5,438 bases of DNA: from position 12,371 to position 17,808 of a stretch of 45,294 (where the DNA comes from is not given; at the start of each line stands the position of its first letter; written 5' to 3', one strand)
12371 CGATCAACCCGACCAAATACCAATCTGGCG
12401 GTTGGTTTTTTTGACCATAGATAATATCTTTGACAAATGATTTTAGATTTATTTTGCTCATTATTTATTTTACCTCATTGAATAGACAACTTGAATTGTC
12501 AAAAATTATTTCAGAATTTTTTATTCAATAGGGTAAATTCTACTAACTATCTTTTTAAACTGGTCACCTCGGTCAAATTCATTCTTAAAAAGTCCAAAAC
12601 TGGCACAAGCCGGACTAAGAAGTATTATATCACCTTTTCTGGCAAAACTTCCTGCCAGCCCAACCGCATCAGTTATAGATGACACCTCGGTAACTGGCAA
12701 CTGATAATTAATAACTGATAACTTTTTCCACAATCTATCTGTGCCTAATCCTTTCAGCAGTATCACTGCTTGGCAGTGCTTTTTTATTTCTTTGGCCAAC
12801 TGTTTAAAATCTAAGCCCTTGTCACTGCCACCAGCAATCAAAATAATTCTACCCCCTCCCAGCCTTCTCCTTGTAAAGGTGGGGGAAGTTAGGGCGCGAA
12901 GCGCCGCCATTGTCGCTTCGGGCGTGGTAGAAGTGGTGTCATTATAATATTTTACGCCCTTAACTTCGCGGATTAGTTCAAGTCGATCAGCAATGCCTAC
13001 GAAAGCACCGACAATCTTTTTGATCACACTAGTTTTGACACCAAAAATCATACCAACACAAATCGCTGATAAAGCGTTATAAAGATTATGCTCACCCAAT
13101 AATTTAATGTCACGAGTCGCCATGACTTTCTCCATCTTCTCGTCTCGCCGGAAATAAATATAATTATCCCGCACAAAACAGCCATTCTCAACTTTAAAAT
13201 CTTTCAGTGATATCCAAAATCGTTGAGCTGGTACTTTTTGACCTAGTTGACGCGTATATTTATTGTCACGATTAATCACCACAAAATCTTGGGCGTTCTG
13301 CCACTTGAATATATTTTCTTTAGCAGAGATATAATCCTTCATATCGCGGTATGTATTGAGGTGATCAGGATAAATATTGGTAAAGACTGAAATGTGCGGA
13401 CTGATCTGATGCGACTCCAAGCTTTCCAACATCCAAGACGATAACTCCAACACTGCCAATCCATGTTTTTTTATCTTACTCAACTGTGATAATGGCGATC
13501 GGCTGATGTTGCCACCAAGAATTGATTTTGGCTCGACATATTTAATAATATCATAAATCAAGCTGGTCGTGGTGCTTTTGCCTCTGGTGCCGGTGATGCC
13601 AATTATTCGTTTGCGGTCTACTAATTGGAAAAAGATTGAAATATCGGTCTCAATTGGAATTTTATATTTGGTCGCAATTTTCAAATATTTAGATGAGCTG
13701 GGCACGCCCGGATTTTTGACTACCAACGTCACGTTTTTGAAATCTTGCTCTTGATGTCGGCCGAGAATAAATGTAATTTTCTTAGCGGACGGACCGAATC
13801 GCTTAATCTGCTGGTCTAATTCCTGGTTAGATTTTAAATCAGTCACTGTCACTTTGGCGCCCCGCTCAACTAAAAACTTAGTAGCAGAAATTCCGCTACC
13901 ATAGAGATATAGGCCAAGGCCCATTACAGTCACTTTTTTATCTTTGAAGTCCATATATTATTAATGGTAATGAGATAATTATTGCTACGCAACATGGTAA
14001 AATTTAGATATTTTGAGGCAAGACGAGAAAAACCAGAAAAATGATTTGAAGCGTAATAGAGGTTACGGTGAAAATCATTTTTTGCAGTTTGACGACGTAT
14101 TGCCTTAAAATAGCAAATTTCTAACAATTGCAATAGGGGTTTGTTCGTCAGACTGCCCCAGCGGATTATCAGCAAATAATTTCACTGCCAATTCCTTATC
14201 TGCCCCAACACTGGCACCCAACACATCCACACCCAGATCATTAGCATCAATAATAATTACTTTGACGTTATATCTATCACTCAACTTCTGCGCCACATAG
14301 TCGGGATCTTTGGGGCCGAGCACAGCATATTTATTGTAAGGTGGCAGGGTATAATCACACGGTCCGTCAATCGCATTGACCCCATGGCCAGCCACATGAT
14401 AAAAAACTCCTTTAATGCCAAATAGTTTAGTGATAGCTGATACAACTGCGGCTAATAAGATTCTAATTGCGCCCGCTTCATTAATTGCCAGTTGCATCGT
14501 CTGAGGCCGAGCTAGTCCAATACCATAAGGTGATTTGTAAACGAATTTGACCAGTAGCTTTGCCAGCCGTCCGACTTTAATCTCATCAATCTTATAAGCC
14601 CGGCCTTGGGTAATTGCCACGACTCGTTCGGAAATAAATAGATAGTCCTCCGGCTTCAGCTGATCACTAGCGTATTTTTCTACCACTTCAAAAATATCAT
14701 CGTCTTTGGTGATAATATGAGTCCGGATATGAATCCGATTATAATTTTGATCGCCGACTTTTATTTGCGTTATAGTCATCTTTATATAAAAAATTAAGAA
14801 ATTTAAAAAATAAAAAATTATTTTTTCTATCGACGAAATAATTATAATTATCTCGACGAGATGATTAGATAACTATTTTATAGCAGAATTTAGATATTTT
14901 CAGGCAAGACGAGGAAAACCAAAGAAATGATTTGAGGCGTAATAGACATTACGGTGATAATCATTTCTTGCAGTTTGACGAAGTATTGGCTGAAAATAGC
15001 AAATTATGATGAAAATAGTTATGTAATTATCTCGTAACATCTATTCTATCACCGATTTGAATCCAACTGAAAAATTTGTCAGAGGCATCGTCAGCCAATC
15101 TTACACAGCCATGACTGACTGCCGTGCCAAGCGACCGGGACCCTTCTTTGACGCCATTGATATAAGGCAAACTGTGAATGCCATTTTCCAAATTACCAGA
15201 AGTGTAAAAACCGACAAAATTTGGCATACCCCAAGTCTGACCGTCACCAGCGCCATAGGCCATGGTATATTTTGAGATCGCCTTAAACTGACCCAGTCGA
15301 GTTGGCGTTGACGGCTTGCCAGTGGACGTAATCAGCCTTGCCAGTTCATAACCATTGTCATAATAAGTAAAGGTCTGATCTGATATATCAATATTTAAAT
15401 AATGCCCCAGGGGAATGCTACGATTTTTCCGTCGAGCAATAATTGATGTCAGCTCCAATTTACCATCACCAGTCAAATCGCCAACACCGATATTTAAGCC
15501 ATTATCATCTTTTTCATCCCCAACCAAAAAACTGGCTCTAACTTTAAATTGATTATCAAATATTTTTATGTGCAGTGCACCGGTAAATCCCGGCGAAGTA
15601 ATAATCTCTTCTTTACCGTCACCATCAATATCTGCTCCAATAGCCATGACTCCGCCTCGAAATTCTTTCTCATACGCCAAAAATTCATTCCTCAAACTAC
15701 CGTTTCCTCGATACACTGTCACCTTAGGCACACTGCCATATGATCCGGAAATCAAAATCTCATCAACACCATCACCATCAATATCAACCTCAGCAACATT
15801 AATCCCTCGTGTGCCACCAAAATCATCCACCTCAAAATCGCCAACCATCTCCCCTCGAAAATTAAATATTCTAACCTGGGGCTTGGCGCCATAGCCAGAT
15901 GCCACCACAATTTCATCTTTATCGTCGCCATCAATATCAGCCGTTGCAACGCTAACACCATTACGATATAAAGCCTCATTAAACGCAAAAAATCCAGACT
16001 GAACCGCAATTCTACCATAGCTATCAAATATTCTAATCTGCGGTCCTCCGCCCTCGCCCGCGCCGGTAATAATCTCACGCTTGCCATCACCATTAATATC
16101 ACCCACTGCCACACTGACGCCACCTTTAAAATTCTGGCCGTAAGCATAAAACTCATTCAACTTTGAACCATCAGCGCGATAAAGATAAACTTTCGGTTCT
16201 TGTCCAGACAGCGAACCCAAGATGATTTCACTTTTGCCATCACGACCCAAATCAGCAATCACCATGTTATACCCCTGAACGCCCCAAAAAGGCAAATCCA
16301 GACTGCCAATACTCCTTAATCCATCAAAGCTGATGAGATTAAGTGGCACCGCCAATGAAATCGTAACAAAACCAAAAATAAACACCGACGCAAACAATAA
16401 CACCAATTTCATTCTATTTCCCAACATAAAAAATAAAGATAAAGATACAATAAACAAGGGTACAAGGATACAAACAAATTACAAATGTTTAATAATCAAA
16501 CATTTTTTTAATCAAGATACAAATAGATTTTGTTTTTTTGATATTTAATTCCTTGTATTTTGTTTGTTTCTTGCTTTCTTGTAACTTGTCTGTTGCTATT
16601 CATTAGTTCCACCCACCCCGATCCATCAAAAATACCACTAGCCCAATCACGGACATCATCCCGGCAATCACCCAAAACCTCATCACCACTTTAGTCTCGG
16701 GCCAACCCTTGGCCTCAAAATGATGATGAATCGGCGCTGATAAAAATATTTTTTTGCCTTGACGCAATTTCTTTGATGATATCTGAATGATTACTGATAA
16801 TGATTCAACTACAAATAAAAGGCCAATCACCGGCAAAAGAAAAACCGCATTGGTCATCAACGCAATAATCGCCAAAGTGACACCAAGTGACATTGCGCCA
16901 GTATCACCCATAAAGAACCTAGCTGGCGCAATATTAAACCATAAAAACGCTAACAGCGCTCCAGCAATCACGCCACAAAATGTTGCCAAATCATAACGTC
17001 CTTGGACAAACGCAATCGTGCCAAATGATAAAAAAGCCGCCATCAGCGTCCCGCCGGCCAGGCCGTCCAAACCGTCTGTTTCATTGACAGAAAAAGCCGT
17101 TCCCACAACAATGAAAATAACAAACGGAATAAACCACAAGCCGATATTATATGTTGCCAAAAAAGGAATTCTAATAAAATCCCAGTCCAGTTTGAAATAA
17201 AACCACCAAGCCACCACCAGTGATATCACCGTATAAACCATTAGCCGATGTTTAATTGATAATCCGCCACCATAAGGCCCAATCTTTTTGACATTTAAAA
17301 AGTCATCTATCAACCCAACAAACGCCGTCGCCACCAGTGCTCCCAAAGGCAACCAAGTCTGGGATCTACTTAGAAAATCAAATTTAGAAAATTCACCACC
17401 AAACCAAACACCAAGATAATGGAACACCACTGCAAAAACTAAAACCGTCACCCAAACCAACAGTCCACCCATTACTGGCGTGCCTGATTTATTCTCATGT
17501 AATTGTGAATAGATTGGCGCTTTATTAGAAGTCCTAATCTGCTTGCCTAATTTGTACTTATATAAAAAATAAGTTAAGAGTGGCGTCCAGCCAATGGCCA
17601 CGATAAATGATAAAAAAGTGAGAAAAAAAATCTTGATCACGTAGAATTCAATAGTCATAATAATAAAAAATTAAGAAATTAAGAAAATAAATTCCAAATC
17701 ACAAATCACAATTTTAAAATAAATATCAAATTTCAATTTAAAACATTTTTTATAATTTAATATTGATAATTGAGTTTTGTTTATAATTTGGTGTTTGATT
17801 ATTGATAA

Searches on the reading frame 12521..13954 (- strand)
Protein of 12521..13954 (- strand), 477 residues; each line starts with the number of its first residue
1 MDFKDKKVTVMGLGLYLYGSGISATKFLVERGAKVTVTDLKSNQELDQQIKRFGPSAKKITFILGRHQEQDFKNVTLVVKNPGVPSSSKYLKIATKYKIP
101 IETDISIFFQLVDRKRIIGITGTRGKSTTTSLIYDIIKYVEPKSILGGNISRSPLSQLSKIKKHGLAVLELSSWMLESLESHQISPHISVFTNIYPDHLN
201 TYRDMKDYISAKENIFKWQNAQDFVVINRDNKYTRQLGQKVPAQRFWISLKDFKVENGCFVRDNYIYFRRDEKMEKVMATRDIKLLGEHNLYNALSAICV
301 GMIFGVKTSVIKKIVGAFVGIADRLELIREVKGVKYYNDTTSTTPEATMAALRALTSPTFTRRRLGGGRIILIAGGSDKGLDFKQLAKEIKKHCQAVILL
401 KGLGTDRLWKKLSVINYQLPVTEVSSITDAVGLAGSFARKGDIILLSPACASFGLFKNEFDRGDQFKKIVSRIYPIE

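Call 66: search_protein_families(library=pfam, proteins=[window:12521-13954:-], max_evalue=0.00001)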
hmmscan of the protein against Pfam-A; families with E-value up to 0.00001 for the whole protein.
window:12521-13954:- (477 aa): 3 families
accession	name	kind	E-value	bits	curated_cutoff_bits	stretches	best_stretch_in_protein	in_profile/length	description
PF08245.18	Mur_ligase_M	-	8.5e-31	107.9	24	1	120-300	1-199/200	Mur ligase middle domain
PF02875.26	Mur_ligase_C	-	5.5e-13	50.3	28.4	1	324-450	2-127/127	Mur ligase, glutamate ligase domain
PF21799.2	MurD-like_N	-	6.5e-11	42.8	27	1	6-101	1-86/88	Mur ligase MurD-like, N-terminal domain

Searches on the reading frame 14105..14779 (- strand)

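Call 67: search_protein_families(library=pfam, proteins=[window:14105-14779:-], max_evalue=0.00001)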
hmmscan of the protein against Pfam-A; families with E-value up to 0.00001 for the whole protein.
window:14105-14779:- (224 aa): 1 family
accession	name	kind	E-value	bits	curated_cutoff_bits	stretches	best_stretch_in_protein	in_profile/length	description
PF01996.21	F420_ligase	-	1.2e-13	51.5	25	1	18-180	2-150/218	F420-0:Gamma-glutamyl ligase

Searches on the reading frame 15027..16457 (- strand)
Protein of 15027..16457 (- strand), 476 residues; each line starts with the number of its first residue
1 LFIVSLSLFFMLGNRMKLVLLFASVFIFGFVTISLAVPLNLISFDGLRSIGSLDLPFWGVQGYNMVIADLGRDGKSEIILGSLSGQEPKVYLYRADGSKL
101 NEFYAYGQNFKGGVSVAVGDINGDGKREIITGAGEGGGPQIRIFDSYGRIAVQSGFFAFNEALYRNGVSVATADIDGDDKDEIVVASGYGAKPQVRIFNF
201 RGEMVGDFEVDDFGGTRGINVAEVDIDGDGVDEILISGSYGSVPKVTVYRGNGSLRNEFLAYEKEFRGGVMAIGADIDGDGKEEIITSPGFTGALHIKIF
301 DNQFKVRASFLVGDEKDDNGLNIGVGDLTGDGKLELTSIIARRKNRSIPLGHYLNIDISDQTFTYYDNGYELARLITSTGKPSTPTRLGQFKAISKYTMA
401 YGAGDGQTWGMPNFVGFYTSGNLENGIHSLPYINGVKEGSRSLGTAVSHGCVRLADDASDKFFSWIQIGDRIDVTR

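Call 66: search_protein_families(library=pfam, proteins=[window:15027-16457:-], max_evalue=0.00001)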
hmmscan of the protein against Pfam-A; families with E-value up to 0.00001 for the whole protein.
window:15027-16457:- (476 aa): 4 families
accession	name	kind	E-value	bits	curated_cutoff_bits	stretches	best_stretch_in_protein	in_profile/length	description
PF01839.29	FG-GAP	-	1.5e-23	82.6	22.1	1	113-137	2-26/37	FG-GAP repeat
PF13517.12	FG-GAP_3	-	2.8e-21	76.3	26.9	3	69-130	1-60/61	FG-GAP-like repeat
PF03734.19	YkuD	-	2e-16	61.3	23.4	1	352-474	2-146/146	L,D-transpeptidase catalytic domain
PF14783.12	BBS2_Mid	-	8.5e-06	26.3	27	0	170-199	2-28/108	Ciliary BBSome complex subunit 2, middle region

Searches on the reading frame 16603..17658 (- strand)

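Call 67: search_protein_families(library=pfam, proteins=[window:16603-17658:-], max_evalue=0.00001)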
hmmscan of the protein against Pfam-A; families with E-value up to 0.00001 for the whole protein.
window:16603-17658:- (351 aa): 1 family
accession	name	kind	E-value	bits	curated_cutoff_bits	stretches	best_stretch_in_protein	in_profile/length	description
PF00953.26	Glycos_transf_4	-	1e-31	110.5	27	1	105-269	5-159/160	Glycosyl transferase family 4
